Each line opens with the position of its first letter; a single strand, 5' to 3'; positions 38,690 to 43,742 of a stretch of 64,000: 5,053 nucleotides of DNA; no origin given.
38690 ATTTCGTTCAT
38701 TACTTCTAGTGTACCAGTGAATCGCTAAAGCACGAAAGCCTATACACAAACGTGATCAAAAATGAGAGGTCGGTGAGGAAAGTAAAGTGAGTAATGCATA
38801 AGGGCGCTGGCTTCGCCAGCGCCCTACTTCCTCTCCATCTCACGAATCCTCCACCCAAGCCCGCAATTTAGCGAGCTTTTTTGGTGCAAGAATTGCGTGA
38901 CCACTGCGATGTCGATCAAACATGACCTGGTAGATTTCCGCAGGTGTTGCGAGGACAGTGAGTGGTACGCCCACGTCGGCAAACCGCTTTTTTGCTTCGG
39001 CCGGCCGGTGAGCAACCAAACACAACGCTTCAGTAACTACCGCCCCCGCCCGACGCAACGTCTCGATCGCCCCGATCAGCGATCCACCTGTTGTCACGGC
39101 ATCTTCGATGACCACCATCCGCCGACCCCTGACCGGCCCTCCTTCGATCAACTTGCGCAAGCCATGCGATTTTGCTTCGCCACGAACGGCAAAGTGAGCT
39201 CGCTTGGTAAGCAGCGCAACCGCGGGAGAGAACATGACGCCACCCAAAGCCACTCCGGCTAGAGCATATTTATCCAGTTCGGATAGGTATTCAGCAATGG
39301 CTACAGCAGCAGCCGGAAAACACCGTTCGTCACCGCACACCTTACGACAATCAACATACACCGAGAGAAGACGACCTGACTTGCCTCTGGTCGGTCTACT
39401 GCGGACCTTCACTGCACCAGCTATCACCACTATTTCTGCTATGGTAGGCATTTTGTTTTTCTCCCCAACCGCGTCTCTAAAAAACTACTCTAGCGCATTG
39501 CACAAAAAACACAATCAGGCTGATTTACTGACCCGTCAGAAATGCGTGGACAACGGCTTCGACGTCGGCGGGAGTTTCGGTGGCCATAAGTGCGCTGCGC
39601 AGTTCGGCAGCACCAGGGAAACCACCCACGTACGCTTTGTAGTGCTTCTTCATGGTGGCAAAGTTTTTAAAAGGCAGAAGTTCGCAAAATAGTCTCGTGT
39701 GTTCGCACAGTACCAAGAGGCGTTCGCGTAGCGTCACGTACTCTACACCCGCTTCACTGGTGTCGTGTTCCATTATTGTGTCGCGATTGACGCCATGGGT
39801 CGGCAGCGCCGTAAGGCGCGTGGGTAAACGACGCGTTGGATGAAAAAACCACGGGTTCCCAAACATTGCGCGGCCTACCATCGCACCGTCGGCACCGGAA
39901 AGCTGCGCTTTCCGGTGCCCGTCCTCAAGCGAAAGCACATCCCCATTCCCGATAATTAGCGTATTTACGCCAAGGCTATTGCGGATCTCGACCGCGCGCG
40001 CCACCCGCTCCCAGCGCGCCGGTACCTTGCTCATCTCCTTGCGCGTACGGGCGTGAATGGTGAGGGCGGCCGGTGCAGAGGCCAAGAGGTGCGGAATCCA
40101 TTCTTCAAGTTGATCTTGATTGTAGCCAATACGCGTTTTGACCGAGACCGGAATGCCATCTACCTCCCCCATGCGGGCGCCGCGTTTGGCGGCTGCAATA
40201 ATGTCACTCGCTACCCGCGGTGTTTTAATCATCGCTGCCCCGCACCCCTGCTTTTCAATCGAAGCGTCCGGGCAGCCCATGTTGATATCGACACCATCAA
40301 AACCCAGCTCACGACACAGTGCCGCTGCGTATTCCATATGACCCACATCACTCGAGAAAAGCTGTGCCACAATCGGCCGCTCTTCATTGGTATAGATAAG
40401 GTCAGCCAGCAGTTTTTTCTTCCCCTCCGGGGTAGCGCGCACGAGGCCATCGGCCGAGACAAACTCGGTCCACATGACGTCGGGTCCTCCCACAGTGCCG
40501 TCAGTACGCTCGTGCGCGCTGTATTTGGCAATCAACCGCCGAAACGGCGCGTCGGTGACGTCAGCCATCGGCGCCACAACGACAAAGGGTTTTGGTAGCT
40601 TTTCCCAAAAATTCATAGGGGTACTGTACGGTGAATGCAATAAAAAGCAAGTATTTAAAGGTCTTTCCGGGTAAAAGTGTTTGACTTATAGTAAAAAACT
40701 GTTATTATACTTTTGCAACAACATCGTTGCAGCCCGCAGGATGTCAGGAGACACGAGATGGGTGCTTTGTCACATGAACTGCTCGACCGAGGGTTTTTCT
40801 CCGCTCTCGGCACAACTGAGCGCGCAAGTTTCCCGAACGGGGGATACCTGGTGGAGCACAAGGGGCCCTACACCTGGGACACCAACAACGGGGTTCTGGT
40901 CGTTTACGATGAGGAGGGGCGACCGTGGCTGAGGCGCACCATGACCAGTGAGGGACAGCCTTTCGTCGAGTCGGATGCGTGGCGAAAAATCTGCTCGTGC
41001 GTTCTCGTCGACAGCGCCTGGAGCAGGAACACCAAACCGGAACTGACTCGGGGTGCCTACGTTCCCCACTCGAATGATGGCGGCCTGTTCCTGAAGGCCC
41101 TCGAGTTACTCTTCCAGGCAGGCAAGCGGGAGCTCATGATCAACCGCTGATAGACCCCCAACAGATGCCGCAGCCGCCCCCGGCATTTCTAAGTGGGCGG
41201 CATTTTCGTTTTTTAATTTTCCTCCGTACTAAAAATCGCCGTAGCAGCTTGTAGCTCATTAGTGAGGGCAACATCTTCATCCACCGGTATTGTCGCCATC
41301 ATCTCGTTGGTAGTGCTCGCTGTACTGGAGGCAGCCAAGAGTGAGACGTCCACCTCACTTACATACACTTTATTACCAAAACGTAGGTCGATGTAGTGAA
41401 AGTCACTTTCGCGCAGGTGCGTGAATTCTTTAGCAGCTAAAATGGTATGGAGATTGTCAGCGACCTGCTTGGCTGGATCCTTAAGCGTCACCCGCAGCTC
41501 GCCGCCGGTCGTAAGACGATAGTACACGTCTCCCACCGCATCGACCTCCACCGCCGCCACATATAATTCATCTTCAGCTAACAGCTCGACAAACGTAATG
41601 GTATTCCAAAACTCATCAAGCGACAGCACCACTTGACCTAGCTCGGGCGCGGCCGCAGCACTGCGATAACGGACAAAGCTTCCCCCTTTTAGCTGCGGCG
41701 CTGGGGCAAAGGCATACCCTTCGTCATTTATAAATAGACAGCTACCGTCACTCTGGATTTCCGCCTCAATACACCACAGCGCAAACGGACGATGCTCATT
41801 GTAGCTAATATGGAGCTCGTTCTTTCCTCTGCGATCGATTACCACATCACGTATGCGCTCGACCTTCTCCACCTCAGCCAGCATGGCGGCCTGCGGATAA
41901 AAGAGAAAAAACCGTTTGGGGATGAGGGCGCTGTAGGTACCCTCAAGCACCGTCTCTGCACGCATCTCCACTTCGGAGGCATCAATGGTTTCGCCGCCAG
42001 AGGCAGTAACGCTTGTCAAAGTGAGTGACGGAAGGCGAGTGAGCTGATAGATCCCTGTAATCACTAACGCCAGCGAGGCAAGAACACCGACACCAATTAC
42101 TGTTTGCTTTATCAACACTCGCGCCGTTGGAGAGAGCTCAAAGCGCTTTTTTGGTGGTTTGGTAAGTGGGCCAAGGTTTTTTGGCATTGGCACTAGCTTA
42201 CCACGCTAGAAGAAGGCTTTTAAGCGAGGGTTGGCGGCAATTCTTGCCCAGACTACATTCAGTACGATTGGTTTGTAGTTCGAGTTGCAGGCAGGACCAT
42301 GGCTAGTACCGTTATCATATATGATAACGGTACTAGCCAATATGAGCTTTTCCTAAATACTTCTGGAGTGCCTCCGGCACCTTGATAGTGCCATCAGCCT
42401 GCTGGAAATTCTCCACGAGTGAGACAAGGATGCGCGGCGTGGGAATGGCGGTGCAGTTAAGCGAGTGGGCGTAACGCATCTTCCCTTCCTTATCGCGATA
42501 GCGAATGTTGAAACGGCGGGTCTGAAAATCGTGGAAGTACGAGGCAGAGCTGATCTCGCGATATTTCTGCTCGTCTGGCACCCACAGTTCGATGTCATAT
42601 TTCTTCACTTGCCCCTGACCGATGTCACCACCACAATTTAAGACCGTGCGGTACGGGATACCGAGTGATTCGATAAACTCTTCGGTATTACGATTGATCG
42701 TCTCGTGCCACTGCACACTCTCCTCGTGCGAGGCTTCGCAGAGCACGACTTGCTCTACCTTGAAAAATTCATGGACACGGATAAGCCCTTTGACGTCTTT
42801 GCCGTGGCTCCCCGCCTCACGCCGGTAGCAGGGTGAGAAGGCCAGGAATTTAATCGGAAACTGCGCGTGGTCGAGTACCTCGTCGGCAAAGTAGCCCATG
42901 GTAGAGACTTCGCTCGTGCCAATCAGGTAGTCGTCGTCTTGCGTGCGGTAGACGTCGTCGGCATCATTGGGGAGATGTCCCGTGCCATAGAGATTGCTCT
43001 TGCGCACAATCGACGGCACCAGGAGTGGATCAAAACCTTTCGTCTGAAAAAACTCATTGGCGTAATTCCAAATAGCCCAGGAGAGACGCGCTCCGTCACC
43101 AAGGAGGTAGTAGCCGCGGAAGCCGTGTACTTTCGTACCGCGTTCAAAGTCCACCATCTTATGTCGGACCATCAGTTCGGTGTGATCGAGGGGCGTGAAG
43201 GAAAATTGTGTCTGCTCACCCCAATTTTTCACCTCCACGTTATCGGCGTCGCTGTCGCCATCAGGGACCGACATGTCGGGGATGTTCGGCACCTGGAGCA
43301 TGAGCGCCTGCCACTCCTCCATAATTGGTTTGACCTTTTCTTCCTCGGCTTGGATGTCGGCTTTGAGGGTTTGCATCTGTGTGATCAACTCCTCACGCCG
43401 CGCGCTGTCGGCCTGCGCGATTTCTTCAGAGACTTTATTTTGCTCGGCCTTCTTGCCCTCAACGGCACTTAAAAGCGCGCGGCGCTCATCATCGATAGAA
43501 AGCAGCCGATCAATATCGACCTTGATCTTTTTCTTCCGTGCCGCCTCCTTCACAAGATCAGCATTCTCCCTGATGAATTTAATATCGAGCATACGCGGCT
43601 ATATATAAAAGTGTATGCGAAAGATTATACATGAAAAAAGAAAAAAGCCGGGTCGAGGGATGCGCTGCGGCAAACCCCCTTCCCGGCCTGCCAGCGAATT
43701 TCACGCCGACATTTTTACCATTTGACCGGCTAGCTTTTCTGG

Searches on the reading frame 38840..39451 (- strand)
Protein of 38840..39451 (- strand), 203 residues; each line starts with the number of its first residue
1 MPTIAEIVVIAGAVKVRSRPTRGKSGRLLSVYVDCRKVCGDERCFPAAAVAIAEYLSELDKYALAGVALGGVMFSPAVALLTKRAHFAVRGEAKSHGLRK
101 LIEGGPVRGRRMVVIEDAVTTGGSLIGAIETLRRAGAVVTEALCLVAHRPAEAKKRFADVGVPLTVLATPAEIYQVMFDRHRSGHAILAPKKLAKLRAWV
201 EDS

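Call 69: search_protein_families(library=pfam, proteins=[window:38840-39451:-], max_evalue=0.001)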
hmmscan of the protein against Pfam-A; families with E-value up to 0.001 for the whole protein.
window:38840-39451:- (203 aa): 1 family
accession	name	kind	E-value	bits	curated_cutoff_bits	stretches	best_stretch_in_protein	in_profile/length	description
PF00156.33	Pribosyltran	-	1.6e-08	34.5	26.3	1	47-162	10-140/158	Phosphoribosyl transferase domain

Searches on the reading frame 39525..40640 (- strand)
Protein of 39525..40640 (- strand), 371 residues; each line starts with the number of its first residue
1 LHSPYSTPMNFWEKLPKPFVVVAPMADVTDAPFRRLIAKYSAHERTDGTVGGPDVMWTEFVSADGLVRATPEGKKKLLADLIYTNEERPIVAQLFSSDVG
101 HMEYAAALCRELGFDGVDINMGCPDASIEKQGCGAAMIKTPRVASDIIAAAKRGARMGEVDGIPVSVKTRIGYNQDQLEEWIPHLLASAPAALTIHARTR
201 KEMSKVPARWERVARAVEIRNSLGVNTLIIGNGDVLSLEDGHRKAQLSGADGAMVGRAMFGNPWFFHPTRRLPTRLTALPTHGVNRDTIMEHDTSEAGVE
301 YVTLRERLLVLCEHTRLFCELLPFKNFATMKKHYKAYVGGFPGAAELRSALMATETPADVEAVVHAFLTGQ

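Call 69: search_protein_families(library=pfam, proteins=[window:39525-40640:-], max_evalue=0.001)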
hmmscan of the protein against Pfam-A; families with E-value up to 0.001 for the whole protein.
window:39525-40640:- (371 aa): 1 family
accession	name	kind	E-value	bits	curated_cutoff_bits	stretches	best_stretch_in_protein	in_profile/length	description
PF01207.24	Dus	-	1.6e-55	188.8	20.4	1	22-365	2-303/311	Dihydrouridine synthase (Dus)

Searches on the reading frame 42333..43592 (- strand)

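Call 16: search_protein_families(library=ncbifam, proteins=[window:42333-43592:-])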
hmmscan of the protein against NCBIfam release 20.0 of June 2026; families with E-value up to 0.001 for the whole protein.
window:42333-43592:- (419 aa): 6 families
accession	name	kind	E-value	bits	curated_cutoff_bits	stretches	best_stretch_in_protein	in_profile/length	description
TIGR00414.1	serS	equivalog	1e-137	459.6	301.65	1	1-413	1-418/418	serine--tRNA ligase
NF002120.0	PRK00960.1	equivalog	2.2e-09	36.4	611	1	234-366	324-465/518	serine--tRNA ligase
TIGR00408.1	proS_fam_I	equivalog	4e-09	35.9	437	1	225-393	104-265/475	proline--tRNA ligase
TIGR00418.1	thrS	equivalog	1.5e-07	30.8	383.65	1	136-287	172-321/565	threonine--tRNA ligase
TIGR00415.1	serS_MJ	equivalog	2.4e-06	26.3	489.55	1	219-344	306-440/518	serine--tRNA ligase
NF003068.0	PRK03991.1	equivalog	0.00066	18.2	484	0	136-323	198-382/613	threonine--tRNA ligase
